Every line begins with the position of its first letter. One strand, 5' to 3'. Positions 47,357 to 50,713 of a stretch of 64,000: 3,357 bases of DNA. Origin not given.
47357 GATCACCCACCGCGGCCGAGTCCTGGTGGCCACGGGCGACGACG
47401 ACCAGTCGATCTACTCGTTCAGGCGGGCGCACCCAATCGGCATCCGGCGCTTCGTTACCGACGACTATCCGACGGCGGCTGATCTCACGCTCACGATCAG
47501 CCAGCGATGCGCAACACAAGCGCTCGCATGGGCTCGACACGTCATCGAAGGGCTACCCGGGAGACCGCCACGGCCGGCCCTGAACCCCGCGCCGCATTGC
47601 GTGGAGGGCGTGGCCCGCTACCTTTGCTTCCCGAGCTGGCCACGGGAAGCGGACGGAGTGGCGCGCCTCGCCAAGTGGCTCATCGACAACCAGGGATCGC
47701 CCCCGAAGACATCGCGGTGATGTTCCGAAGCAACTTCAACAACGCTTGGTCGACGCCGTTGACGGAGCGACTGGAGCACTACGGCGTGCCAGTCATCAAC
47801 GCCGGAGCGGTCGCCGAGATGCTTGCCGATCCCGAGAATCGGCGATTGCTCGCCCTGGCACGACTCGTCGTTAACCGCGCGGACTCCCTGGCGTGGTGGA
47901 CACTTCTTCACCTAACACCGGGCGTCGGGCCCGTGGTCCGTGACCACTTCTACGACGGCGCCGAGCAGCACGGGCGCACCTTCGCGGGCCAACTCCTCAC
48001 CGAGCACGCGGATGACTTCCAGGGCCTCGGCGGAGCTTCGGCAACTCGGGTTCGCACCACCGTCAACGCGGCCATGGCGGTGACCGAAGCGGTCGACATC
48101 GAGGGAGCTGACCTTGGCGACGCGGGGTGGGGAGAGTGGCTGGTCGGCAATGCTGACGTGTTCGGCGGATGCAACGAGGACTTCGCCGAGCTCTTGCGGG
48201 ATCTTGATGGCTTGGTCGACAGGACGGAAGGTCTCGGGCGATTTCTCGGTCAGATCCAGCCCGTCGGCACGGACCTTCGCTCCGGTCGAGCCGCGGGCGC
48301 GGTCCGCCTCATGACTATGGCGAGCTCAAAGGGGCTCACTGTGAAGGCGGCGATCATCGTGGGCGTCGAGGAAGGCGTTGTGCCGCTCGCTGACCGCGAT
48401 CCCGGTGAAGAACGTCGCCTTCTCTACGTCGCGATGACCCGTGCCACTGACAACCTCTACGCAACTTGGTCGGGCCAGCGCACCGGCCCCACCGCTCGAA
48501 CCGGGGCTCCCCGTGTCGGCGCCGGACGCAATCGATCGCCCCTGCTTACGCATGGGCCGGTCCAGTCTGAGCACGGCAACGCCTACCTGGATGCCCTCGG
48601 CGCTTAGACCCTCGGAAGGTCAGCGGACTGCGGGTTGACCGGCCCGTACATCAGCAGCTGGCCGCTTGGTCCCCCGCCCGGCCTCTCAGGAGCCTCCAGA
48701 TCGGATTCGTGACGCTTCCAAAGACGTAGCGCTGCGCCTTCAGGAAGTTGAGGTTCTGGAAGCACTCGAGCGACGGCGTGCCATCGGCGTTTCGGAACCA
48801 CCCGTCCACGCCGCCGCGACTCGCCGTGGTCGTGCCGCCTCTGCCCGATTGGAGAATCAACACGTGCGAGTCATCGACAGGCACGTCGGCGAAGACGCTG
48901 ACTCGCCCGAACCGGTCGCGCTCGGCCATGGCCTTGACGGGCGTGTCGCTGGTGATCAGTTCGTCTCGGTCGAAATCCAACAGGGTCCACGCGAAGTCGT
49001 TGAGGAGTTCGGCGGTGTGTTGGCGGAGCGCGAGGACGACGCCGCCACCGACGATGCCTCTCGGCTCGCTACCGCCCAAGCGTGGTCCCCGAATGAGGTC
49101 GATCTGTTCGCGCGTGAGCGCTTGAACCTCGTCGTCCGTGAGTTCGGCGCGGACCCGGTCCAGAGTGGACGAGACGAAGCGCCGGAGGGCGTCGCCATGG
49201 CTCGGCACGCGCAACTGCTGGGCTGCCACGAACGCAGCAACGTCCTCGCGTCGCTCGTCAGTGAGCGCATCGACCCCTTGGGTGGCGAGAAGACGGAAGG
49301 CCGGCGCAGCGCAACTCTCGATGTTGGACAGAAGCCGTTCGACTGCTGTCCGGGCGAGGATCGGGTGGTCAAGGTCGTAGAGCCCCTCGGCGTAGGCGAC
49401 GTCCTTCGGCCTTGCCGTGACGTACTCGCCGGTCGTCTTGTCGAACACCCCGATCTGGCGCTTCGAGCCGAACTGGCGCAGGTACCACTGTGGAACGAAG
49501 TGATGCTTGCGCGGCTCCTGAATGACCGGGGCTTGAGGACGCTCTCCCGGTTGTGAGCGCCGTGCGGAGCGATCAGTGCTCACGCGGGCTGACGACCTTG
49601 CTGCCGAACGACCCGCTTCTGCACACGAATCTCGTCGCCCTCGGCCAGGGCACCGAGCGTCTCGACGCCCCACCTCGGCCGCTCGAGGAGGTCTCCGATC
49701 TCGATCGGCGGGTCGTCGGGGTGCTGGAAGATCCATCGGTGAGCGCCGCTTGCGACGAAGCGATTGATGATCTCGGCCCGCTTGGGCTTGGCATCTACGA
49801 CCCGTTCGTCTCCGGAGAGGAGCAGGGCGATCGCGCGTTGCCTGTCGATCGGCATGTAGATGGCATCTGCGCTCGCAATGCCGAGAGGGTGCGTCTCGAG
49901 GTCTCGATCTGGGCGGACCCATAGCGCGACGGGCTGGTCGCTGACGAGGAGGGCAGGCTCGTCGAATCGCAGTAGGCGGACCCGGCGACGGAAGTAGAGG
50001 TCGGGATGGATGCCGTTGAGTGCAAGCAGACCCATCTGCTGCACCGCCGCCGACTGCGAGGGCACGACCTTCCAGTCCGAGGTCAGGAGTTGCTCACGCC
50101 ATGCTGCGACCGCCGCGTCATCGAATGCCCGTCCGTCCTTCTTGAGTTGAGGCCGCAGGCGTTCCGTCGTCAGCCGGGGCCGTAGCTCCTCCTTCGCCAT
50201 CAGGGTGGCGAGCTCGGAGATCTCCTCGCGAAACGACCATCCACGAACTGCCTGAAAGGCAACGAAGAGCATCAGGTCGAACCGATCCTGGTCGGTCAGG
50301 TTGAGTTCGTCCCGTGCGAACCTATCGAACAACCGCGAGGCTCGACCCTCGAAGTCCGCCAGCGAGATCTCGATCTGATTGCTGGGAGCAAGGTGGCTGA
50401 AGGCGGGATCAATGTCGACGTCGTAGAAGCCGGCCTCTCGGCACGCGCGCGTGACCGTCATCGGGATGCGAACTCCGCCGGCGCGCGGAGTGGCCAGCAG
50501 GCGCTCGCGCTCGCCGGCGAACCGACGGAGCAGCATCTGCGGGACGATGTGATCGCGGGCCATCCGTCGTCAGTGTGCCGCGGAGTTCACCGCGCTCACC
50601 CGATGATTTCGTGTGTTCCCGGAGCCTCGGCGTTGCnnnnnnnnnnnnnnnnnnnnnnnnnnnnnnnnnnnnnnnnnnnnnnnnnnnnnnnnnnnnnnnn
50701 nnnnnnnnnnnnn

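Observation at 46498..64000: Decaying integrative mobilisable element at tRNA-Arg with defence cargo; right boundary beyond the window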

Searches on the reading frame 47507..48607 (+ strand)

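Call 5: search_protein_families(library=pfam, proteins=[window:47507-48607:+], max_evalue=0.01)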
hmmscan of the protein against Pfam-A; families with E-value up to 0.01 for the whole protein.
window:47507-48607:+ (366 aa): 2 families
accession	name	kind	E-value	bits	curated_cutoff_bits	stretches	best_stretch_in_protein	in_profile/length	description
PF13361.12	UvrD_C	-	9.9e-18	65.1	25.6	1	243-322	264-348/350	UvrD-like helicase C-terminal domain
PF13538.12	UvrD_C_2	-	1.6e-06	28.3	27.4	1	266-318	2-50/52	UvrD-like helicase C-terminal domain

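Call 9: search_protein_families(library=padloc, proteins=[window:47507-48607:+], max_evalue=0.01)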
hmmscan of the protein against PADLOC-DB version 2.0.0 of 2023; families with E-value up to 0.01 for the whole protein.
window:47507-48607:+ (366 aa): 13 families
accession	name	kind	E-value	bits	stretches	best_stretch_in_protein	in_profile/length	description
PDLC00103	GajB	-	1.9e-14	51.5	2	262-331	517-586/612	UrvD helicase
PDLC00117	GajB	-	1.8e-11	41.2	1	260-326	509-581/604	UrvD helicase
PDLC00144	GajB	-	2.3e-10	37.7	1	264-329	466-528/559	UrvD helicase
PDLC00108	GajB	-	2.8e-08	31.1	1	265-328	355-424/445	UrvD helicase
PDLC00132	GajB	-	4.4e-08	30.2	1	263-328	538-607/625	UrvD helicase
PDLC00116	GajB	-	6e-08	29.8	1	262-325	459-522/557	UrvD helicase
PDLC00114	GajB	-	1.9e-07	28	1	227-327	510-617/635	UrvD helicase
PDLC03802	RTasHel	-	4.3e-06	23.8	1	265-327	603-657/675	DRT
PDLC00130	GajB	-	1.6e-05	21.4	1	263-318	506-565/589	UrvD helicase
PDLC01087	C3a187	-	2.3e-05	21.4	1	265-320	497-542/559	NERD+UvrD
PDLC00127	GajB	-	0.00022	17.9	1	264-320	504-565/594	UrvD helicase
PDLC00110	GajB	-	0.00058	16.5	1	301-322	678-699/725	UrvD helicase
PDLC00106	GajB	-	0.0038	13.8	1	263-317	493-547/577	UrvD helicase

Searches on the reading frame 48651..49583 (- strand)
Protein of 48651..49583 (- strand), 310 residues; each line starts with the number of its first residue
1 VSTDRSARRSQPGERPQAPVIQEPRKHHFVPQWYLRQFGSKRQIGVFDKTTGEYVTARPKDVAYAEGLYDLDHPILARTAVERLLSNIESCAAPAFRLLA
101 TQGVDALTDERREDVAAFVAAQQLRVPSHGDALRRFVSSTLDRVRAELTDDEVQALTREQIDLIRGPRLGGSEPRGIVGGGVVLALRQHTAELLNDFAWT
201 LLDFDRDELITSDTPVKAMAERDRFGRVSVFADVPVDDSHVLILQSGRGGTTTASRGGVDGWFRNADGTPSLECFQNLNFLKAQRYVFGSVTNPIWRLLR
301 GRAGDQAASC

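Call 41: search_protein_families(library=pfam, proteins=[window:48651-49583:-], max_evalue=5)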
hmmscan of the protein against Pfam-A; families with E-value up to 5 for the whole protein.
window:48651-49583:- (310 aa): 1 family
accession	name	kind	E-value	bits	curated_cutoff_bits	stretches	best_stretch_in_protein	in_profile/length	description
PF14022.11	DUF4238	-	2.2e-28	99.9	27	1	26-223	1-211/281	Protein of unknown function (DUF4238)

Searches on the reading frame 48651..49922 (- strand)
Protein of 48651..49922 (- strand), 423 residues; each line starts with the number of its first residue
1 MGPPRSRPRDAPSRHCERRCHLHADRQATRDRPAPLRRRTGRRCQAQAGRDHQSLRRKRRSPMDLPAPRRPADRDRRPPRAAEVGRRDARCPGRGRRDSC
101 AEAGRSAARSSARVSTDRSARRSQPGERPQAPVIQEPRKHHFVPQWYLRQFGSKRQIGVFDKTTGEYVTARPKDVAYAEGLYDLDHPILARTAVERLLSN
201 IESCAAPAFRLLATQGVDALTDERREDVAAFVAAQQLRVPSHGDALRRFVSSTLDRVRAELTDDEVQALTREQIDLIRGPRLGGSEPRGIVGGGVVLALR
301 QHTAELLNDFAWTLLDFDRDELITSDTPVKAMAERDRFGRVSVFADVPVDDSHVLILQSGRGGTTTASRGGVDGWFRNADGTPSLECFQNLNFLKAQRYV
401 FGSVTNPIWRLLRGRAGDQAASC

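Call 5: search_protein_families(library=pfam, proteins=[window:48651-49922:-], max_evalue=0.01)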
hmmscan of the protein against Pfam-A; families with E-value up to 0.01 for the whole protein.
window:48651-49922:- (423 aa): 1 family
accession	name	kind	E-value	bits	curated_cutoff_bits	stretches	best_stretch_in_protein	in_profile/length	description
PF14022.11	DUF4238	-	5.8e-28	98.5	27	1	139-336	1-211/281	Protein of unknown function (DUF4238)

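Call 9: search_protein_families(library=padloc, proteins=[window:48651-49922:-], max_evalue=0.01)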
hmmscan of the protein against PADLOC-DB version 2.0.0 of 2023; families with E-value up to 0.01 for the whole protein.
window:48651-49922:- (423 aa): 0 families

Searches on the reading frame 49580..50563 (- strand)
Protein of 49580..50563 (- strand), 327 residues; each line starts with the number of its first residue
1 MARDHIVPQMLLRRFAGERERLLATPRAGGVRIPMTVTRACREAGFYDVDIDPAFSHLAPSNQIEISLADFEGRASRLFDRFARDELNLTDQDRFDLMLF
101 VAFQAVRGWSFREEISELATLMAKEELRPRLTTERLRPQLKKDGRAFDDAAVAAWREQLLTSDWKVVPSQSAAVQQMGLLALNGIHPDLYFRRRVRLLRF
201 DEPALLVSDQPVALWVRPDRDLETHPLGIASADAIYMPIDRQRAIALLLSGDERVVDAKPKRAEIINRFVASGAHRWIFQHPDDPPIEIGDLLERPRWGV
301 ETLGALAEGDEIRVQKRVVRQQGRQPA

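Call 5: search_protein_families(library=pfam, proteins=[window:49580-50563:-], max_evalue=0.01)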
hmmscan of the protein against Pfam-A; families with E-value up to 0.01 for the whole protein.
window:49580-50563:- (327 aa): 1 family
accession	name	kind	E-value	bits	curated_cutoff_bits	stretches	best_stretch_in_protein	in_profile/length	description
PF14022.11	DUF4238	-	6.3e-33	114.8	27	1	3-284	1-281/281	Protein of unknown function (DUF4238)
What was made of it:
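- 49580..50563 (-): DUF4238 paralogue a (327 aa). DUF4238 is a validated single-gene anti-phage family. Pfam DUF4238, E=6e-33, full profile (call 5).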

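Call 9: search_protein_families(library=padloc, proteins=[window:49580-50563:-], max_evalue=0.01)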
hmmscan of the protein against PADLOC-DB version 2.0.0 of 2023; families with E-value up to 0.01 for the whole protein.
window:49580-50563:- (327 aa): 0 families

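Call 41: search_protein_families(library=pfam, proteins=[L001:257-4858:-], max_evalue=5)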
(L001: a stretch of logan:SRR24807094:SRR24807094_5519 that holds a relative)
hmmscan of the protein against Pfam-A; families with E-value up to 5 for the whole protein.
L001:257-4858:- (1533 aa): 6 families
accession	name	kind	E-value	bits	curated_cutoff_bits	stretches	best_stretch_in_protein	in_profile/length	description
PF13401.12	AAA_22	-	0.0006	20.6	27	1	350-426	4-84/130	AAA domain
PF13191.12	AAA_16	-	0.012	16.5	32.6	1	337-406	12-64/167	AAA ATPase domain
PF01443.25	Viral_helicase1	-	0.13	12.5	21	1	357-385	4-31/228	Viral superfamily 1 RNA helicase core domain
PF01538.23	HCV_NS2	-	0.15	12.1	25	1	855-936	62-135/195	Hepatitis C virus non-structural protein NS2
PF11638.13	DnaA_N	-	0.2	11.8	24.6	1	862-882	40-60/65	DnaA N-terminal domain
PF01637.24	ATPase_2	-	0.24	11.6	33.2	1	331-388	2-57/225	ATPase domain predominantly from Archaea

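Call 46: search_protein_families(library=ncbifam, proteins=[L001:257-4858:-, window:49580-50563:-], max_evalue=1)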
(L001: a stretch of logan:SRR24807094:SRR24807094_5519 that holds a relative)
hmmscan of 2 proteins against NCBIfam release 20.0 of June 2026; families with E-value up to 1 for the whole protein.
L001:257-4858:- (1533 aa): 12 families
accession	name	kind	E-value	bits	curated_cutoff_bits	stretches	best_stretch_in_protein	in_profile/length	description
NF041813.1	Avs2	equivalog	1.1e-180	603.4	1000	1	184-1506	1-1310/1317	AVAST type 2 anti-phage system protein Avs2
TIGR03420.1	DnaA_homol_Hda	equivalog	0.00014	21.5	194.8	1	334-390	26-77/226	DnaA regulatory inactivator Hda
NF041815.1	Avs4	equivalog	0.00018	18.8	1500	1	19-120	12-113/1579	AVAST type 4 anti-phage nuclease Avs4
NF004067.0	PRK05580.1-4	equivalog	0.0039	15.6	763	1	307-385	178-256/737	primosomal protein N'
NF004070.0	PRK05580.2-2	equivalog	0.015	13.4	921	1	353-385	219-251/729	primosomal protein N'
TIGR03117.2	cas_csf4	equivalog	0.024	12.8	400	1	262-377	59-173/800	type IV CRISPR-associated DEAD/DEAH-box helicase Csf4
NF004066.1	PRK05580.1-3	equivalog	0.069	11.4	813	1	353-385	273-305/788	primosomal protein N'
NF004065.0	PRK05580.1-1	equivalog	0.069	11.3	858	1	353-385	218-250/731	primosomal protein N'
TIGR00595.1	priA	equivalog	0.1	11.2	230.35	1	355-385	1-31/509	replication restart helicase PriA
NF038214.1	IS21_help_AAA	equivalog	0.17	11.6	200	1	356-389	95-128/232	IS21-like element helper ATPase IstB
NF004068.0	PRK05580.1-5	equivalog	0.17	9.8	1249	1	353-385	280-312/795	primosomal protein N'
NF004071.0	PRK05580.2-3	equivalog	0.18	9.7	1105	1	353-383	224-254/735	primosomal protein N'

window:49580-50563:- (327 aa): 0 families

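Call 47: search_protein_families(library=padloc, proteins=[L001:257-4858:-], max_evalue=0.01)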
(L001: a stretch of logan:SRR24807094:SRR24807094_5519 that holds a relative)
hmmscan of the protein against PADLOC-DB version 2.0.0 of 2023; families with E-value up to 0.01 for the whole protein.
L001:257-4858:- (1533 aa): 6 families
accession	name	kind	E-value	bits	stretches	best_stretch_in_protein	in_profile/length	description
PDLC02164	Avs2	-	2e-266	885.6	1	9-1471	5-1454/1504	-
PDLC02161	Avs2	-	2.2e-148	494.2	1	10-1470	3-1443/1499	-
PDLC02162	Avs2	-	2.6e-145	484.3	2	10-1035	5-995/1379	-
PDLC02165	Avs2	-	8.8e-128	426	1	166-1292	33-1160/1375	-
PDLC02163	Avs2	-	4.6e-121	403.6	1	165-1470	229-1532/1576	-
PDLC02166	Avs2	-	1.4e-104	348.8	2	9-1036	6-990/1498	-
